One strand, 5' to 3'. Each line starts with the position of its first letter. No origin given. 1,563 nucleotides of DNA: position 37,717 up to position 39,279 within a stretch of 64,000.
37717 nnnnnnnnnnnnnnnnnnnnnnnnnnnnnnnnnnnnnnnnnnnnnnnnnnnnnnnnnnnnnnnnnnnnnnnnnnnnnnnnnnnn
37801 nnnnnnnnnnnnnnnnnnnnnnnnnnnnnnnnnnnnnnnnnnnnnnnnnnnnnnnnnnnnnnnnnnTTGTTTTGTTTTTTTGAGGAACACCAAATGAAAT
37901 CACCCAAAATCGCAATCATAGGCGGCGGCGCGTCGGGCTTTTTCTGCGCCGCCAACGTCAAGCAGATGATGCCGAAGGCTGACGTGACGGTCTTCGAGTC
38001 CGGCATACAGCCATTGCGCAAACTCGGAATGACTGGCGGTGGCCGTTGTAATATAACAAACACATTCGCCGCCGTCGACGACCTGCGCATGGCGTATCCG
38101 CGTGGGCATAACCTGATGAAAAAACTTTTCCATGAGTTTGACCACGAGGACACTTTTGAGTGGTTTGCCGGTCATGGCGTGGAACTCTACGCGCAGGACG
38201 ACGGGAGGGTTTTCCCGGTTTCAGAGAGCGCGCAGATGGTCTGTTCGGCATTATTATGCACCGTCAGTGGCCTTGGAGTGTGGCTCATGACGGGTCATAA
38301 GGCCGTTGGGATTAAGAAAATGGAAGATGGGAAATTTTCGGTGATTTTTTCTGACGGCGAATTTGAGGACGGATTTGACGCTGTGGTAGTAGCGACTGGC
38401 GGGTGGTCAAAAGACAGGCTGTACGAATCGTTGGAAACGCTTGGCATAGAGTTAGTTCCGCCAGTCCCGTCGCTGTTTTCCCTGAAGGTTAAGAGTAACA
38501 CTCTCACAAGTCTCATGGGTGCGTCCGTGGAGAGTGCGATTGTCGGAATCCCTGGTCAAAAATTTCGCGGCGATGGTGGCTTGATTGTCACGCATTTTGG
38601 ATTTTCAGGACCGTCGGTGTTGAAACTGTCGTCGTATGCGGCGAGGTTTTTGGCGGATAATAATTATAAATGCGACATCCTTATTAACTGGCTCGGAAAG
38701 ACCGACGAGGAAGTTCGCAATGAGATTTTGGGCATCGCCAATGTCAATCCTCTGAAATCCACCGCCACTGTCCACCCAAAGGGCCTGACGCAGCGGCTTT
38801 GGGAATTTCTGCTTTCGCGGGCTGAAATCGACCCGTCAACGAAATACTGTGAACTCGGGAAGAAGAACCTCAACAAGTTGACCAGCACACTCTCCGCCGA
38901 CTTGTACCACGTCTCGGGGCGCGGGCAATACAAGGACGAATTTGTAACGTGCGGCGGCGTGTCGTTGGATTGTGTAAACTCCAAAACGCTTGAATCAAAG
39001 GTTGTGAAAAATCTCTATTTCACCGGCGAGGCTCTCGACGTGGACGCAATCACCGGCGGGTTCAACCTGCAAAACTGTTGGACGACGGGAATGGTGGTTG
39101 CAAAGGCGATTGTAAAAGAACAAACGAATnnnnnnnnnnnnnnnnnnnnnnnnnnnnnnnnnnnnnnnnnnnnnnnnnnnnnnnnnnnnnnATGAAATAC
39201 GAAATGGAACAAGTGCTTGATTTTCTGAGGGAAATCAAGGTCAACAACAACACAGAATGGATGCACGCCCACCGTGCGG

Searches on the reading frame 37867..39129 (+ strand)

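Call 62: search_protein_families(library=pfam, proteins=[window:37867-39129:+], max_evalue=0.001)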
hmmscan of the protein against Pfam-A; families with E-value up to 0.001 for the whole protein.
window:37867-39129:+ (421 aa): 5 families
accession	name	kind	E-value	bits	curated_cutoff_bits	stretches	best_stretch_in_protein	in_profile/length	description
PF03486.20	HI0933_like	-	1.3e-63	215.2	50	1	14-413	2-243/244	HI0933-like protein Rossmann domain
PF22780.1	HI0933_like_1st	-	5.6e-25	88.5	27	1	200-360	1-165/165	HI0933-like protein barrel and H2TH domain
PF01266.30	DAO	-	4.7e-09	36.7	27.9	1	123-189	149-213/353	FAD dependent oxidoreductase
PF07992.20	Pyr_redox_2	-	4.7e-06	26.7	26.1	1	14-184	2-114/291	Pyridine nucleotide-disulphide oxidoreductase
PF00070.33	Pyr_redox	-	0.00011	23.1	22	0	14-54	1-39/82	Pyridine nucleotide-disulphide oxidoreductase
